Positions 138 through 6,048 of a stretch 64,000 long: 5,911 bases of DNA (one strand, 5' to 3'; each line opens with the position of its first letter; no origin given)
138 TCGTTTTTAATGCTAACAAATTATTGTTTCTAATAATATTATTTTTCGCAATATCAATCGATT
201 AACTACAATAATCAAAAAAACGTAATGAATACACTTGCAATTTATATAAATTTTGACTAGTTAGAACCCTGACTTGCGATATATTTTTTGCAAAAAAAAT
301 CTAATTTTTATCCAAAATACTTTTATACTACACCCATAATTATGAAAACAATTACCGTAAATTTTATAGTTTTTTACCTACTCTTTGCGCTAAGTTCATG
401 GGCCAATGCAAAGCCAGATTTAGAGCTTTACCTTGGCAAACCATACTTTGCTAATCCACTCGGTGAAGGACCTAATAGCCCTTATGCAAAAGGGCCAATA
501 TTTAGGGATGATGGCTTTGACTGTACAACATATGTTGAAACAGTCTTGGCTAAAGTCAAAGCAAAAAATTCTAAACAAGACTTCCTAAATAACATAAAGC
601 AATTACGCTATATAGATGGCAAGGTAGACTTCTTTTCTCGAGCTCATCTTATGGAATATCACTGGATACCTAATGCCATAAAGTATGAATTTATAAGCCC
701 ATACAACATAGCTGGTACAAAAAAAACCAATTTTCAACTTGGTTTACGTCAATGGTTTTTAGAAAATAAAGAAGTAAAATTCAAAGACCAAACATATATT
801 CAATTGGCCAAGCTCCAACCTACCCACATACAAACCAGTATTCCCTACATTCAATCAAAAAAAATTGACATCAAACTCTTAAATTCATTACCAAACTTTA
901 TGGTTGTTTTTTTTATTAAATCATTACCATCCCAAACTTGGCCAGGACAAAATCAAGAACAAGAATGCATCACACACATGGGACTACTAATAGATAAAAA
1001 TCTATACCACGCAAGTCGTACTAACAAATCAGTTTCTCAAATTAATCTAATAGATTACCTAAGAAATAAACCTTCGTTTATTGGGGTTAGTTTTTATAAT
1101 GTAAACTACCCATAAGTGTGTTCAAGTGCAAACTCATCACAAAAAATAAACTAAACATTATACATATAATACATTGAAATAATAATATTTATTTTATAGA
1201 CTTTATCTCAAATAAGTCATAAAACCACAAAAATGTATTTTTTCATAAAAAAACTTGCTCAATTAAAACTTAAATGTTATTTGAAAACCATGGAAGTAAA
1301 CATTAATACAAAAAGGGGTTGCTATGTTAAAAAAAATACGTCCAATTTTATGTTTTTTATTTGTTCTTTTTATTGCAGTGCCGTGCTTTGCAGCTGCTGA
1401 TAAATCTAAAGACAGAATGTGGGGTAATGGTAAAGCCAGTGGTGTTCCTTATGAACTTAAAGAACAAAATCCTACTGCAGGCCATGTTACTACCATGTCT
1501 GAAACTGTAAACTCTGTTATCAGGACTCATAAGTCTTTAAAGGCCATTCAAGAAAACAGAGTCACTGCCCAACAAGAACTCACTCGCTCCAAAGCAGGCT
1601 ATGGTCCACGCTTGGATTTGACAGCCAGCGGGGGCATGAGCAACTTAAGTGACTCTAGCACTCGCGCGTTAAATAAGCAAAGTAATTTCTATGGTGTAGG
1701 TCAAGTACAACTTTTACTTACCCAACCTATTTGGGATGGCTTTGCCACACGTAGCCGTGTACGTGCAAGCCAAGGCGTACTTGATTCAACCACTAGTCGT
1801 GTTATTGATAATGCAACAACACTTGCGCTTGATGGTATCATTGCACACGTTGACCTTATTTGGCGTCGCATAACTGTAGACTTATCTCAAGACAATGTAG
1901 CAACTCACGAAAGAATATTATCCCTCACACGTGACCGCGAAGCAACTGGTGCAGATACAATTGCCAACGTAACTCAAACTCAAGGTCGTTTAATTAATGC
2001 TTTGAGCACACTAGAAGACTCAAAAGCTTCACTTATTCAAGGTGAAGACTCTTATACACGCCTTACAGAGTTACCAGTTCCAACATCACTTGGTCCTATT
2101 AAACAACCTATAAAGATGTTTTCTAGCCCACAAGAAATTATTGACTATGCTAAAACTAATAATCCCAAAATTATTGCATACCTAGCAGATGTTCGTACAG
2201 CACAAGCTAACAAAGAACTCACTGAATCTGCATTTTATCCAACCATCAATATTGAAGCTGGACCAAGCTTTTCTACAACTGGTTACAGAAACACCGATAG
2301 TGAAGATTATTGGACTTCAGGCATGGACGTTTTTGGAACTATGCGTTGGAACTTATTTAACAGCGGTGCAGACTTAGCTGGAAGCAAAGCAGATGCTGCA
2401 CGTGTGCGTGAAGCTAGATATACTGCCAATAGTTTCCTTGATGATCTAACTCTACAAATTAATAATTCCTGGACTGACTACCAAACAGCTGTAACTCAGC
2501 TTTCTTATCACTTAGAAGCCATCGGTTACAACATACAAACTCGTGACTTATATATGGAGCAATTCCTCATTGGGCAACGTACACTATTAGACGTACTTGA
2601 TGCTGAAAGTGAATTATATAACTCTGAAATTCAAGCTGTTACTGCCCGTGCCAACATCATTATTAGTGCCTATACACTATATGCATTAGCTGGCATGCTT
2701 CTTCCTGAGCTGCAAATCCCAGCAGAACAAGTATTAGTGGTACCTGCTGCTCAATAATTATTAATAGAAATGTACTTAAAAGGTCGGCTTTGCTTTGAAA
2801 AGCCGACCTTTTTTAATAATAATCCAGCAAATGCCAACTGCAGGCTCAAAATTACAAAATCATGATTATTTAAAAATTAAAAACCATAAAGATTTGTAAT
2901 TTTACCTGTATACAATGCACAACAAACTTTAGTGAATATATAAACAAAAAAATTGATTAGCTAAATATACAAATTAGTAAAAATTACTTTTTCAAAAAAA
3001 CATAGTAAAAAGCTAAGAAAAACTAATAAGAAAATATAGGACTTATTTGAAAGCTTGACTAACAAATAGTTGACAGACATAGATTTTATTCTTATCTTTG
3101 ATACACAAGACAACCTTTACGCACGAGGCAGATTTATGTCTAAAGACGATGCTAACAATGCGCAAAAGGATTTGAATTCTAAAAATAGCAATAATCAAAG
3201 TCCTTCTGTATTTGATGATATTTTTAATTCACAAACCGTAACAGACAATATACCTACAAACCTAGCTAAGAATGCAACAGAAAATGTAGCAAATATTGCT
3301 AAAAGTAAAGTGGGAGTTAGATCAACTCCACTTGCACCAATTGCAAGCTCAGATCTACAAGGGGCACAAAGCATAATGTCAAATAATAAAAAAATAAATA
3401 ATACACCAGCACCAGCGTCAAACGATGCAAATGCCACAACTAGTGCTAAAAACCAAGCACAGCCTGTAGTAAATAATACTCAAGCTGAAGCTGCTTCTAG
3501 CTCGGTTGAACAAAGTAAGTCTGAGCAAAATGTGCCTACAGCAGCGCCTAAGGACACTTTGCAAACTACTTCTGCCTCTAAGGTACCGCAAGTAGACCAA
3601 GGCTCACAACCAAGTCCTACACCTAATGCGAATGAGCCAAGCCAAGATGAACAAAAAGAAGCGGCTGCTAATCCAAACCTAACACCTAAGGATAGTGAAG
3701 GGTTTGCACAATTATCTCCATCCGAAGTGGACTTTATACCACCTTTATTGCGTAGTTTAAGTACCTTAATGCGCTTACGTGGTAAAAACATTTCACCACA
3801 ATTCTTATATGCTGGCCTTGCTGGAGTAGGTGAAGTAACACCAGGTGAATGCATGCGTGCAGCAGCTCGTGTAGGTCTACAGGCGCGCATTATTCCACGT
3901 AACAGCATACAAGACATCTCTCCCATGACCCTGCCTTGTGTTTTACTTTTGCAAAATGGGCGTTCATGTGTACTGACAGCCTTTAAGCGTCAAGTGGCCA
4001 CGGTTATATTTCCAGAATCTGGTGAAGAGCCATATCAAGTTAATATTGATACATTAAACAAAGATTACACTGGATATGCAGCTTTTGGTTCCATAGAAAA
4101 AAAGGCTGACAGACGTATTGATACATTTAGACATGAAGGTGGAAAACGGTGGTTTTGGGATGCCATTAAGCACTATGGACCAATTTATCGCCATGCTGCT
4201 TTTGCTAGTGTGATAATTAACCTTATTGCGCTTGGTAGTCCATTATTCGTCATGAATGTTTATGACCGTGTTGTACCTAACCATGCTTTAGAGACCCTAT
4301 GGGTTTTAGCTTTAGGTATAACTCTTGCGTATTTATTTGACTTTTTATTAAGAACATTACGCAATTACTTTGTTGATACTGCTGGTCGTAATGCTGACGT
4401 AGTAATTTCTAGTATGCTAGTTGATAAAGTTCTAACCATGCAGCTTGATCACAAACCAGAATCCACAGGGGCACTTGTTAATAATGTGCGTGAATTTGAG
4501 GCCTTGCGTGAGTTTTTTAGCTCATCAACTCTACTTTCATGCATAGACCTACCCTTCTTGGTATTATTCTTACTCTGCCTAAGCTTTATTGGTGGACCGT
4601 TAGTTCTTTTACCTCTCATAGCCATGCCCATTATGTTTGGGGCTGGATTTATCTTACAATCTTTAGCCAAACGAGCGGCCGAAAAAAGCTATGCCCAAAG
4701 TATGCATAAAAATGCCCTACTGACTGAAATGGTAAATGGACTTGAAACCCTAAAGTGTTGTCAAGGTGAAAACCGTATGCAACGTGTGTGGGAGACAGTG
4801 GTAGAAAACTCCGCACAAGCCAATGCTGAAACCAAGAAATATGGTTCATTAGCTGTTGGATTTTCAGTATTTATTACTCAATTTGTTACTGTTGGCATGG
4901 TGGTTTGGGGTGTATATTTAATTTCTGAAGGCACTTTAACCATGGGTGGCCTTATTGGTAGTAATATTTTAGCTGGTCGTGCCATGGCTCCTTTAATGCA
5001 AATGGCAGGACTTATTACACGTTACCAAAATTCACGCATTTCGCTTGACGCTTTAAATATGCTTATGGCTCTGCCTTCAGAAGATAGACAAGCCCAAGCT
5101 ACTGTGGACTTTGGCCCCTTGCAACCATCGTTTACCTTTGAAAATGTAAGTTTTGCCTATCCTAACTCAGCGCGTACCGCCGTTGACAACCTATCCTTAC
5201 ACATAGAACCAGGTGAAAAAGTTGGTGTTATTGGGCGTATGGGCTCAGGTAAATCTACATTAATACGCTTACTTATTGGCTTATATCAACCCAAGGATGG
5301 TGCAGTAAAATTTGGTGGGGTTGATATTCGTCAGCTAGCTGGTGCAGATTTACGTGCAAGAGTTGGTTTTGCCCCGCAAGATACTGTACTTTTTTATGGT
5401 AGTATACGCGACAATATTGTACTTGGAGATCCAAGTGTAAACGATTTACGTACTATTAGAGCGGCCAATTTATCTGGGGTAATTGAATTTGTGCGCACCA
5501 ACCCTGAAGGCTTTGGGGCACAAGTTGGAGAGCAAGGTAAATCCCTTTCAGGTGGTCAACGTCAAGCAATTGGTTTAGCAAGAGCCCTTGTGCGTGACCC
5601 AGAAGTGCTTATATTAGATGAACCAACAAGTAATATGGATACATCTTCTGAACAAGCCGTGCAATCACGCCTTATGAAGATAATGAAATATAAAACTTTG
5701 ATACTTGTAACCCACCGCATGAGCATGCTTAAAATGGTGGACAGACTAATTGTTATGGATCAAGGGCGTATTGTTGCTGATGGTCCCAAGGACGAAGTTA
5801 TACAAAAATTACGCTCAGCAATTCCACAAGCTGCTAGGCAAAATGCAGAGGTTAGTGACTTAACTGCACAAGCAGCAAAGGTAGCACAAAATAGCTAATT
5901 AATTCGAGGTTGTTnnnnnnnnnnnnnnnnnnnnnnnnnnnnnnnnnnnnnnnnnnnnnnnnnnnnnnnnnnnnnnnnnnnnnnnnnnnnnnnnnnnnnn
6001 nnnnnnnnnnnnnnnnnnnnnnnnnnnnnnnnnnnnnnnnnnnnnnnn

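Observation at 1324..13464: Lap-like type I secretion / adhesin-retention locus with two degenerate HD-GYP proteins in place of a GGDEF-EAL LapD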

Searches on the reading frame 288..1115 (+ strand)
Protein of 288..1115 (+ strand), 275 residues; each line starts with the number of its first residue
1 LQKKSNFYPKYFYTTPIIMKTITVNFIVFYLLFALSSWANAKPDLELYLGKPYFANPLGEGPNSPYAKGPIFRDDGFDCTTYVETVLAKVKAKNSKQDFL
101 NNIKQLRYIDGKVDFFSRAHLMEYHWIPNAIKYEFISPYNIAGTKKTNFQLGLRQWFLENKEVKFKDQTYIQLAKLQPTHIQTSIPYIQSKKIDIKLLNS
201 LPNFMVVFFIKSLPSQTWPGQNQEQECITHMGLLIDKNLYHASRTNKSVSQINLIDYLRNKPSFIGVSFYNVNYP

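Call 3: search_protein_families(library=pfam, proteins=[window:288-1115:+], max_evalue=0.01)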
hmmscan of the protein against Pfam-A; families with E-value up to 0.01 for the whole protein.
window:288-1115:+ (275 aa): 1 family
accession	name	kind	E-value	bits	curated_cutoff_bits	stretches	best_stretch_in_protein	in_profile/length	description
PF07313.18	AmiA-like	-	1.5e-26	93.6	27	1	47-262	5-200/202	N-acetylmuramoyl-L-alanine amidase-like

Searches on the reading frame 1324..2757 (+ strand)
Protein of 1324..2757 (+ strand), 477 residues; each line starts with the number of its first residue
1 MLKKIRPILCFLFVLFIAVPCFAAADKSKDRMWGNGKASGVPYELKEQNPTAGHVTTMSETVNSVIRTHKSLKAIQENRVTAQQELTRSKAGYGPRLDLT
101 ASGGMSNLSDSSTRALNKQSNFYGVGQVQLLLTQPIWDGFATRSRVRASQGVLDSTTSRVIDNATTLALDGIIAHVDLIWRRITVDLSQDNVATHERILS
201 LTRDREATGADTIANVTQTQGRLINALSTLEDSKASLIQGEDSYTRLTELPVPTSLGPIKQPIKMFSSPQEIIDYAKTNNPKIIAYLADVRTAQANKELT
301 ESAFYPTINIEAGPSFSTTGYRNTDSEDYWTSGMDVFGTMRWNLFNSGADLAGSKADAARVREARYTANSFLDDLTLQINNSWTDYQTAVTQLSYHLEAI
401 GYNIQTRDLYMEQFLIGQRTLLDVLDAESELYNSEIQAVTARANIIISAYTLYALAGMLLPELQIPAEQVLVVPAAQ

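Call 3: search_protein_families(library=pfam, proteins=[window:1324-2757:+], max_evalue=0.01)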
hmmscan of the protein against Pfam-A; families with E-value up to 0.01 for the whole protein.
window:1324-2757:+ (477 aa): 1 family
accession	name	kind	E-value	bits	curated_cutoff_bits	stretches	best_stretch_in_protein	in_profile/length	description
PF02321.23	OEP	-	1.8e-45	155.5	22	2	270-457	2-187/187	Outer membrane efflux protein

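Call 30: search_protein_families(library=ncbifam, proteins=[window:1324-2757:+], max_evalue=0.001)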
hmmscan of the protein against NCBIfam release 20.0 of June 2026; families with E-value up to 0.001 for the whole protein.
window:1324-2757:+ (477 aa): 4 families
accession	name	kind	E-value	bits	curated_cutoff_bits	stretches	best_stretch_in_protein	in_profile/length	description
TIGR01844.1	type_I_sec_TolC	subfamily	1.5e-62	212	225.15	2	56-464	3-405/414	TolC family outer membrane protein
TIGR01845.1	outer_NodT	subfamily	4.2e-20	72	210.05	1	58-453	59-454/460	efflux transporter outer membrane subunit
NF007002.0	PRK09465.1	equivalog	5.6e-16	58.1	495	2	80-150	254-325/460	outer membrane channel protein TolC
NF052390.1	efflux_OMP_AbuO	equivalog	2.5e-06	26.5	700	1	270-459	246-433/447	multidrug efflux outer membrane protein AbuO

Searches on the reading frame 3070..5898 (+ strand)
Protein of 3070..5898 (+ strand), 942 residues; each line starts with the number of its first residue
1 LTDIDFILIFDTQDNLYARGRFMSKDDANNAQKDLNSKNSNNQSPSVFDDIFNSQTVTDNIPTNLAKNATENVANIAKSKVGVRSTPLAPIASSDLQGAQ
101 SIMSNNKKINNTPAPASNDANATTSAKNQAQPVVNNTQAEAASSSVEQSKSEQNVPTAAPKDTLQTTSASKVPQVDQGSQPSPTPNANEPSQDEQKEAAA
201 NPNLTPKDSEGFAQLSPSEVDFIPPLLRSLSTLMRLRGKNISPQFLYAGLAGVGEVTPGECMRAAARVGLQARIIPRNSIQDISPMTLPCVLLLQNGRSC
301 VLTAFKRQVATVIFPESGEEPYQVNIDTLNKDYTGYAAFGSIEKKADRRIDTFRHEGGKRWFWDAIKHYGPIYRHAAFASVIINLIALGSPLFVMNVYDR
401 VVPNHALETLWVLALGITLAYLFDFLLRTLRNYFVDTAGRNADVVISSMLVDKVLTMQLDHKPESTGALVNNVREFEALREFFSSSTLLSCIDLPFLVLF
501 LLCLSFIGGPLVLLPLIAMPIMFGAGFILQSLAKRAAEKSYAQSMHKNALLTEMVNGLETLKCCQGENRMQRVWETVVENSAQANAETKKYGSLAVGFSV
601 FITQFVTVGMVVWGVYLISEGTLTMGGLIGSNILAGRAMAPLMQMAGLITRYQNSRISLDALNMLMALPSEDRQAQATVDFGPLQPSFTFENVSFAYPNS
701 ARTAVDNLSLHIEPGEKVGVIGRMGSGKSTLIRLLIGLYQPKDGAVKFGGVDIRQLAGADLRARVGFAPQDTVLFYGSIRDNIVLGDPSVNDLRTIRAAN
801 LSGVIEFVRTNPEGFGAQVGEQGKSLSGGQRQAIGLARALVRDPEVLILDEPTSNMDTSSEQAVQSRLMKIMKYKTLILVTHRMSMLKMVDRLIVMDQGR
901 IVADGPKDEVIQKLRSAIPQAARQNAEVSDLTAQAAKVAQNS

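Call 3: search_protein_families(library=pfam, proteins=[window:3070-5898:+], max_evalue=0.01)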
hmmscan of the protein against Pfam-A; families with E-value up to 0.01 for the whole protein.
window:3070-5898:+ (942 aa): 4 families
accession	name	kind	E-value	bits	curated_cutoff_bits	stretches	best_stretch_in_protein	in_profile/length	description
PF00005.33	ABC_tran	-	4.2e-30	105.6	25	1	706-854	2-137/137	ABC transporter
PF00664.28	ABC_membrane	-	4.4e-23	82.8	28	1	377-635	5-267/274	ABC transporter transmembrane region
PF13304.12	AAA_21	-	2.9e-06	28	27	1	825-882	237-298/304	AAA domain, putative AbiEii toxin, Type IV TA system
PF02463.25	SMC_N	-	0.00013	21.9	40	1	458-897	135-212/220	RecF/RecN/SMC N terminal domain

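Call 30: search_protein_families(library=ncbifam, proteins=[window:3070-5898:+], max_evalue=0.001)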
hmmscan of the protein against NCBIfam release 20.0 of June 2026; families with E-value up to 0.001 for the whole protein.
window:3070-5898:+ (942 aa): 189 families (the best 25 are shown)
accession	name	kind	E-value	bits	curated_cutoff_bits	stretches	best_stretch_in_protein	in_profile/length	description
TIGR03375.1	type_I_sec_LssB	subfamily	2.9e-270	898.4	693.1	1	225-916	2-694/696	type I secretion system permease/ATPase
TIGR01846.1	type_I_sec_HlyB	subfamily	2.7e-134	449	725.55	1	255-913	31-681/694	type I secretion system permease/ATPase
TIGR01842.1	type_I_sec_PrtD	subfamily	1.4e-109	367.1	510.15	1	376-914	11-544/544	type I secretion system permease/ATPase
TIGR03796.1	NHLM_micro_ABC1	equivalog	4.9e-89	299.4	853.3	1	261-913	50-701/710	NHLP family bacteriocin export ABC transporter peptidase/permease/ATPase subunit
TIGR01193.1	bacteriocin_ABC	subfamily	3.3e-83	280.4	523.85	1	376-913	161-698/708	peptide cleavage/export ABC transporter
TIGR02204.1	MsbA_rel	hypoth_equivalog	4e-83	280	780.4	1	361-913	8-564/576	ABC transporter, permease/ATP-binding protein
NF045513.1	HepA_fam_ABC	equivalog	2.7e-78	263.9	725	1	406-913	90-598/610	heterocyst formation ABC transporter subunit HepA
TIGR03797.1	NHLM_micro_ABC2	equivalog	4.3e-78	263.5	709.4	1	377-913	142-674/686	NHLP bacteriocin export ABC transporter permease/ATPase subunit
TIGR02203.1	MsbA_lipidA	equivalog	3.1e-77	260.4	602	1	400-912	43-557/572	lipid A export permease/ATP-binding protein MsbA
NF052233.1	CphA_assoc_ABC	equivalog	2.2e-74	251.2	880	1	412-914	231-733/766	cyanophycin metabolism-associated ABC transporter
TIGR02857.1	CydD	equivalog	1.6e-73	248.5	435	1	376-896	8-529/529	thiol reductant ABC exporter subunit CydD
NF010178.0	PRK13657.1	equivalog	6.5e-69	232.9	733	1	377-914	25-560/588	glucan ABC transporter ATP-binding protein/ permease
TIGR00958.1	3a01208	subfamily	1.8e-68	231.5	874.6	1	490-911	285-701/711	antigen peptide transporter 2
NF008364.0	PRK11160.1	equivalog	1.2e-62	212.4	630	1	497-913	155-564/575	heme ABC transporter ATP-binding protein/permease CydC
TIGR02868.1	CydC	equivalog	8.3e-62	209.5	329.05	1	513-883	158-529/530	thiol reductant ABC exporter subunit CydC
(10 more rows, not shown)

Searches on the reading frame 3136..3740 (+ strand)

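Call 62: search_protein_families(library=pfam, proteins=[window:3136-3740:+], max_evalue=10)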
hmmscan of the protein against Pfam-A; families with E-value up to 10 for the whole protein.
window:3136-3740:+ (201 aa): 1 family
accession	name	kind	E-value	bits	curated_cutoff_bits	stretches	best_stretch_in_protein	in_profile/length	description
PF07267.16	Nucleo_P87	-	1.1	8.5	25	1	31-187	262-415/650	Nucleopolyhedrovirus capsid protein P87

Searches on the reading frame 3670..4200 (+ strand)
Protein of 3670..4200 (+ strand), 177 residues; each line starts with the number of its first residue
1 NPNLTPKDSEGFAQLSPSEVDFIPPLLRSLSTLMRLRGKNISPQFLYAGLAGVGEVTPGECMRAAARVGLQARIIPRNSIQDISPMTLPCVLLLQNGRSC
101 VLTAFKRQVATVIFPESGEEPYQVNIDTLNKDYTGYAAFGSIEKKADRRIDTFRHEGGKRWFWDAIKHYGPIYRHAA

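Call 61: search_solved_structures(query=window:3670-4200:+, show_alignments=4, max_evalue=1)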
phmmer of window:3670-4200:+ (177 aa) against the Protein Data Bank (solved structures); distinct sequences matched with E-value up to 1: 2.
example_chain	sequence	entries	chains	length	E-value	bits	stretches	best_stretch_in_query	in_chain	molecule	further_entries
3b79_A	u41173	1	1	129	5.9e-12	49.2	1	24-136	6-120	Toxin secretion ATP-binding protein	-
1i36_A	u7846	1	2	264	0.75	13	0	28-118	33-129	CONSERVED HYPOTHETICAL PROTEIN MTH1747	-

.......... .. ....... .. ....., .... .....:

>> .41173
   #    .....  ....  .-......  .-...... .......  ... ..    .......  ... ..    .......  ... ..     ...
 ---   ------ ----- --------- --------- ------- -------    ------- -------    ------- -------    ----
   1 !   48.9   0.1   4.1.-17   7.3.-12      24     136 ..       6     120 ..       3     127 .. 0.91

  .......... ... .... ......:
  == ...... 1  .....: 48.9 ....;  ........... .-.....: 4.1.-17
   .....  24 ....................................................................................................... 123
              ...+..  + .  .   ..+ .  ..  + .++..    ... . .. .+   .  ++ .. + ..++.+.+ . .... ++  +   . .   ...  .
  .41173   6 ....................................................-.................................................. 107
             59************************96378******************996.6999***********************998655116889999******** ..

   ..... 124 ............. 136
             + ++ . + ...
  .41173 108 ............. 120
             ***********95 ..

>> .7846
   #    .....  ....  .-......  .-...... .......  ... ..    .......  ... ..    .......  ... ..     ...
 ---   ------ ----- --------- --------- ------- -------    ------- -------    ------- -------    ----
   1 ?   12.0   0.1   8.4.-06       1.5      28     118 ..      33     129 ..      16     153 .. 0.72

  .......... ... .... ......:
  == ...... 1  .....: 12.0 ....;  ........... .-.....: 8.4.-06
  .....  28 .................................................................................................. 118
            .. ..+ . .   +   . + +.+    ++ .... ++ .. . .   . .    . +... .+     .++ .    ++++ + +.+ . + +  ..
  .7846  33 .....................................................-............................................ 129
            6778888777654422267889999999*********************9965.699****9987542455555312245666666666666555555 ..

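Call 62: search_protein_families(library=pfam, proteins=[window:3670-4200:+], max_evalue=10)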
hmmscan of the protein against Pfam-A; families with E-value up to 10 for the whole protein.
window:3670-4200:+ (177 aa): 1 family
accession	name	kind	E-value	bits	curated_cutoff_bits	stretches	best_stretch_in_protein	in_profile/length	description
PF03412.21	Peptidase_C39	-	0.029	14.6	22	1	29-139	17-127/133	Peptidase C39 family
